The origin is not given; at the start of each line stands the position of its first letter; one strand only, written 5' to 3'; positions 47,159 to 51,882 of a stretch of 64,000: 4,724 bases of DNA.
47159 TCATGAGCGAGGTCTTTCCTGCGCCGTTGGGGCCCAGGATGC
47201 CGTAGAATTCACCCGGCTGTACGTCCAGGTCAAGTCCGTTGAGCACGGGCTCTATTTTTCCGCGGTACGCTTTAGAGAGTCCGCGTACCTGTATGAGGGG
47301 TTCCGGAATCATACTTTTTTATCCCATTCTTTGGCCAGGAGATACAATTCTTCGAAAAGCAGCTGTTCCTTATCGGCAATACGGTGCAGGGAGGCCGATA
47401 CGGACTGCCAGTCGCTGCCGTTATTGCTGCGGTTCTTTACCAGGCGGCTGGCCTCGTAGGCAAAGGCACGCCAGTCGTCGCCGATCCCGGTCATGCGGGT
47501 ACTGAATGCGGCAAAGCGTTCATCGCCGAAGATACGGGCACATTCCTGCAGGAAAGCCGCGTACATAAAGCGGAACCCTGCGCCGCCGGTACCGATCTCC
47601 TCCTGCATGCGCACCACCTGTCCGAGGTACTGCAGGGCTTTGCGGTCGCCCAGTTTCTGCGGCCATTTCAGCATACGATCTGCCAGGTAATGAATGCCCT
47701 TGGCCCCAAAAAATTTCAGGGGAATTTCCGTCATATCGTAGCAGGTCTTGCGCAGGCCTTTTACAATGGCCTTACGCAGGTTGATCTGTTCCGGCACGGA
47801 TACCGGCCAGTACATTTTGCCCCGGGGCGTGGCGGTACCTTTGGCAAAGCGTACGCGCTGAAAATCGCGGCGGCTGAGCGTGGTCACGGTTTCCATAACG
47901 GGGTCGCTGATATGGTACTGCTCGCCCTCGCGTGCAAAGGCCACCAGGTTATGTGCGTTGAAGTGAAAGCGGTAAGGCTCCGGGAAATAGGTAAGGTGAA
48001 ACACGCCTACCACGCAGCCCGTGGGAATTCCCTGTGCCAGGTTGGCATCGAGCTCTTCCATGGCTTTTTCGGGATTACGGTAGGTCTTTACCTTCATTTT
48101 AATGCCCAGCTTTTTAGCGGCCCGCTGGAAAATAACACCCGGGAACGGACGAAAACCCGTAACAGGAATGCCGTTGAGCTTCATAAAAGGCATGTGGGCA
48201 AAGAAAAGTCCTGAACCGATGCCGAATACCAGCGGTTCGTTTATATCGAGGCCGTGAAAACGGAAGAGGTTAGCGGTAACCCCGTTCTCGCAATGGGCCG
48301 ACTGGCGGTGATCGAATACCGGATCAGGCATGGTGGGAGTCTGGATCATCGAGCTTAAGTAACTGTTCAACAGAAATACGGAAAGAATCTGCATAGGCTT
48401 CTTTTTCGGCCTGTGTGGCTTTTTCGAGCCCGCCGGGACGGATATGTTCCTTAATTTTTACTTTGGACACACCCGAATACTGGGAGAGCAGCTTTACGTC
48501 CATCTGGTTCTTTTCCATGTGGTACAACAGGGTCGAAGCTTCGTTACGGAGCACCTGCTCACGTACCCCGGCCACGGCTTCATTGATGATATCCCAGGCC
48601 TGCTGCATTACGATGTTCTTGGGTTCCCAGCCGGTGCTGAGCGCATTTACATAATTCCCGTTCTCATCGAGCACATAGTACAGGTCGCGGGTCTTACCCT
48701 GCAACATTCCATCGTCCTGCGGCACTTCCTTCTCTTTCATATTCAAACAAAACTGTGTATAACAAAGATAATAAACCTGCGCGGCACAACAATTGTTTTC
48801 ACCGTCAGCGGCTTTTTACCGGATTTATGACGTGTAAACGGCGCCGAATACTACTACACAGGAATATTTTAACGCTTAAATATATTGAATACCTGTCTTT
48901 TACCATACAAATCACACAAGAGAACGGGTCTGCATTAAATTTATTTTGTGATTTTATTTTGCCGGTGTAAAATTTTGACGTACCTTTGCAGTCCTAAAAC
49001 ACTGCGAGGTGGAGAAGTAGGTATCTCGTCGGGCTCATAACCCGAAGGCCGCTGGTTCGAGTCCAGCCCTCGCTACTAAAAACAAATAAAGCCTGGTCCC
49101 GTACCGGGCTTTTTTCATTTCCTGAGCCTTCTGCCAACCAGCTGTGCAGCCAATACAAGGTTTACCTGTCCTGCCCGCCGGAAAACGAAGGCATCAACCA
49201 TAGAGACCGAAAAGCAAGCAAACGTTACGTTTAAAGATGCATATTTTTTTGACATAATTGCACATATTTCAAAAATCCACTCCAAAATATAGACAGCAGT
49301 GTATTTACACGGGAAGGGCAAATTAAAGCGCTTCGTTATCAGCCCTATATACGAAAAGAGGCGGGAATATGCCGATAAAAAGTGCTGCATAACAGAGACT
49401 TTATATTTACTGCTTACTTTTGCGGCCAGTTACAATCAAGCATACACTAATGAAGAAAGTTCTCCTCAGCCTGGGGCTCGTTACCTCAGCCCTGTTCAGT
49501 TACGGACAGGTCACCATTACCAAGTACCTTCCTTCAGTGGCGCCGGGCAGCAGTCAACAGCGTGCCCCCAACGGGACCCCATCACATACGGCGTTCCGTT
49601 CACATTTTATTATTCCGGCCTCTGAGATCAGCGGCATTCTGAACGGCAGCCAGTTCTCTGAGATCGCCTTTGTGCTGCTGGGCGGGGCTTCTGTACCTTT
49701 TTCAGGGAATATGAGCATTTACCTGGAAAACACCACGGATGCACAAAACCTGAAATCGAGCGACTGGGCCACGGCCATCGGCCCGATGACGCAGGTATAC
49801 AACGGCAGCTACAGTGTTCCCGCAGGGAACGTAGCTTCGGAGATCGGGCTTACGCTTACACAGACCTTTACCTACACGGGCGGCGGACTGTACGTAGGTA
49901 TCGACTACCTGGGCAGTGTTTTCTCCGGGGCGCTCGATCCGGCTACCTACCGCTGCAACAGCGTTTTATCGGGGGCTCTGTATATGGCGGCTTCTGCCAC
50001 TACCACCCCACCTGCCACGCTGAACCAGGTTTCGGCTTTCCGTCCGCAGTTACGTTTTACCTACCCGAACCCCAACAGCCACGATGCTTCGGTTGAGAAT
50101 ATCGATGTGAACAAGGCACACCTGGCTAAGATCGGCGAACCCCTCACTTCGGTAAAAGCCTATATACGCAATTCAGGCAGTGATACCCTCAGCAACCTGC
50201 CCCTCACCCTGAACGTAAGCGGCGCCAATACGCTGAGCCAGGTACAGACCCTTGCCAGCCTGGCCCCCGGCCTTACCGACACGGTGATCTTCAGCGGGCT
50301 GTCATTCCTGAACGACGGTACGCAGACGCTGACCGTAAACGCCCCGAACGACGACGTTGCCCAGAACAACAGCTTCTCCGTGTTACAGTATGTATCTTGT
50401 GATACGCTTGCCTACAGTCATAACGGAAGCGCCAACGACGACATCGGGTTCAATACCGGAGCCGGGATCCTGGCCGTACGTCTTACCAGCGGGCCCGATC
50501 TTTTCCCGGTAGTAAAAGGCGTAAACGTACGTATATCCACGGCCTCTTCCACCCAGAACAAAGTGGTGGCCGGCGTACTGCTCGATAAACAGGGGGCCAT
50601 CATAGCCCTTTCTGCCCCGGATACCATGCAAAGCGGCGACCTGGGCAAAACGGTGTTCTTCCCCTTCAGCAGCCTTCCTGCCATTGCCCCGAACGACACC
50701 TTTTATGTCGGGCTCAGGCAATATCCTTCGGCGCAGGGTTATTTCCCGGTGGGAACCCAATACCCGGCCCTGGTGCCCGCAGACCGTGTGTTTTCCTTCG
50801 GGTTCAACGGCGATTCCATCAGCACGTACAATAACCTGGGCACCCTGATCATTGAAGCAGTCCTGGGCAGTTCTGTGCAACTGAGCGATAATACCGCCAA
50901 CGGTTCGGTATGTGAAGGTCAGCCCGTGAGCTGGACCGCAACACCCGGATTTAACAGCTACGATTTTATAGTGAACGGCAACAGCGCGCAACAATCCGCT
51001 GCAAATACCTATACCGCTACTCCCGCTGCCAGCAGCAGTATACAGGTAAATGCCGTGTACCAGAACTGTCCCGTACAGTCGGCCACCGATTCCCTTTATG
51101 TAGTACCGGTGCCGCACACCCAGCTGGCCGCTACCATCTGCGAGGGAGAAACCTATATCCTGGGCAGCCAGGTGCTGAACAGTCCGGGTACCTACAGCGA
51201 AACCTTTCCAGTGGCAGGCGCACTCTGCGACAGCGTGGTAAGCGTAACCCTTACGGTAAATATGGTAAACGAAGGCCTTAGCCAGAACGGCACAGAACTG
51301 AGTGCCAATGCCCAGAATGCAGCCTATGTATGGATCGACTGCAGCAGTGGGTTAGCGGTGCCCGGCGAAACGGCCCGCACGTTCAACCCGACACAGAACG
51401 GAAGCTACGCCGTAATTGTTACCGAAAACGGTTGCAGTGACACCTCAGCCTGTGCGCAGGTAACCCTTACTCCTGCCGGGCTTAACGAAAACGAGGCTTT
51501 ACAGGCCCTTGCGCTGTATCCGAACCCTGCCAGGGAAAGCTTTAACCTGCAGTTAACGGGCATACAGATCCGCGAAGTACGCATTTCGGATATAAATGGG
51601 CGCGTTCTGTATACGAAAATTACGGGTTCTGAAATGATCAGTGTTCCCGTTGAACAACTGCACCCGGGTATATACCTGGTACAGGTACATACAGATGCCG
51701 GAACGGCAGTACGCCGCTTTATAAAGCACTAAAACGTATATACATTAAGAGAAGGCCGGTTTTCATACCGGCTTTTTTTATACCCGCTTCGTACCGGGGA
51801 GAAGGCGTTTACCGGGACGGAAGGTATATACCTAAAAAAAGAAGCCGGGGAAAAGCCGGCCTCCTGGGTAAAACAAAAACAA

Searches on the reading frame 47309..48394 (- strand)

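Call 15: search_protein_families(library=pfam, proteins=[window:47309-48394:-], max_evalue=0.001)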
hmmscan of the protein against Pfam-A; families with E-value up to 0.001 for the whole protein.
window:47309-48394:- (361 aa): 3 families
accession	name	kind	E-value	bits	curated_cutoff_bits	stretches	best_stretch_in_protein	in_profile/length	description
PF16169.10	DUF4872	-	5.9e-57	192.6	28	1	177-350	2-173/173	Domain of unknown function (DUF4872)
PF14399.12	BtrH_N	-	2.5e-47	160.9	29.7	1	34-165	1-134/134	Butirosin biosynthesis protein H, N-terminal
PF00855.23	PWWP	-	0.00074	20.4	25.6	0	191-243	9-58/93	PWWP domain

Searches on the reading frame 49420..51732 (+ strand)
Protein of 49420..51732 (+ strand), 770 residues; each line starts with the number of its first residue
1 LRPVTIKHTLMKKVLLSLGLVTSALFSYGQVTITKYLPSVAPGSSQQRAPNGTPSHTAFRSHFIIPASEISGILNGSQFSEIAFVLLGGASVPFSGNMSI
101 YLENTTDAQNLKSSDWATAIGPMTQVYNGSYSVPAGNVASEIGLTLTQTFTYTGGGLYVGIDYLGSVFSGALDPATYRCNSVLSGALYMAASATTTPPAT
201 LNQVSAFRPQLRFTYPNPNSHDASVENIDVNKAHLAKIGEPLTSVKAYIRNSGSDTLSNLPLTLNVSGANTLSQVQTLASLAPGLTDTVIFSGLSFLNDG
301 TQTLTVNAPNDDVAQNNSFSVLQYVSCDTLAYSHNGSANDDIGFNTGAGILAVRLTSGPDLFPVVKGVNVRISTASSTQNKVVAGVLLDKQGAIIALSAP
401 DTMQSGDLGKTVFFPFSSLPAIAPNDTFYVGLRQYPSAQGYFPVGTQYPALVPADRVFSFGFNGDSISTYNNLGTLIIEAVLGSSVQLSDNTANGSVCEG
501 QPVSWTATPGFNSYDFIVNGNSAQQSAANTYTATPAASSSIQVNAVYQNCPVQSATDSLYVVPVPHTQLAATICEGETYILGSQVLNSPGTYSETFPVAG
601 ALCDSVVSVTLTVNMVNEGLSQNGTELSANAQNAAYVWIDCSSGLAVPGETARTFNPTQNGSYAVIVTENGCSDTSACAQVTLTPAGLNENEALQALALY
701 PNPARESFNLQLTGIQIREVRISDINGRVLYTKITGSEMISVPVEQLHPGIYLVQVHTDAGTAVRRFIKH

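Call 3: search_protein_families(library=pfam, proteins=[window:49420-51732:+], max_evalue=1)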
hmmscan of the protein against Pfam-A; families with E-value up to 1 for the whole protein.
window:49420-51732:+ (770 aa): 6 families
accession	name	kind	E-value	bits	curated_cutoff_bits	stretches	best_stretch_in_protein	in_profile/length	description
PF18962.6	Por_Secre_tail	-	1.1e-12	48.4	27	1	699-768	1-74/75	Secretion system C-terminal sorting domain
PF07705.17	CARDB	-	0.0024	18.5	22.7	1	244-310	22-85/101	CARDB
PF07123.17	PsbW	-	0.026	15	25.4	1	536-639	8-104/133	Photosystem II reaction centre W protein (PsbW)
PF19910.5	DUF6383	-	0.13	12.9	23.7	1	711-759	22-67/74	Domain of unknown function (DUF6383)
PF13213.11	DUF4021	-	0.2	12.1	25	1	103-134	2-33/46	Protein of unknown function (DUF4021)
PF23722.1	Beta-sand_DEX1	-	0.22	12.6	27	1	556-612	35-83/99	DEX1 beta-sandwich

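Call 4: search_protein_families(library=ncbifam, proteins=[window:49420-51732:+], max_evalue=1)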
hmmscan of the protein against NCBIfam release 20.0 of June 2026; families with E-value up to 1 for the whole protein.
window:49420-51732:+ (770 aa): 4 families
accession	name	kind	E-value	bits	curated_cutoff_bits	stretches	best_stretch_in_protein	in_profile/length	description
TIGR04183.1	Por_Secre_tail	domain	5.4e-14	51.9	23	1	699-770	1-72/72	T9SS type A sorting domain-containing protein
NF038113.1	T9SSA_dep_M36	equivalog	2.8e-08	32.4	885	1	687-768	784-867/869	T9SS-dependent M36 family metallopeptidase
NF050177.1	TapA_OM_Porphy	equivalog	0.0071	15.1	500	1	696-768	470-542/544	TapA/TapC family T9SS-dependent outer membrane protein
NF033708.1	T9SS_Cterm_ChiA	domain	0.013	15.4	40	1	717-765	1-50/55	T9SS sorting signal type C domain-containing protein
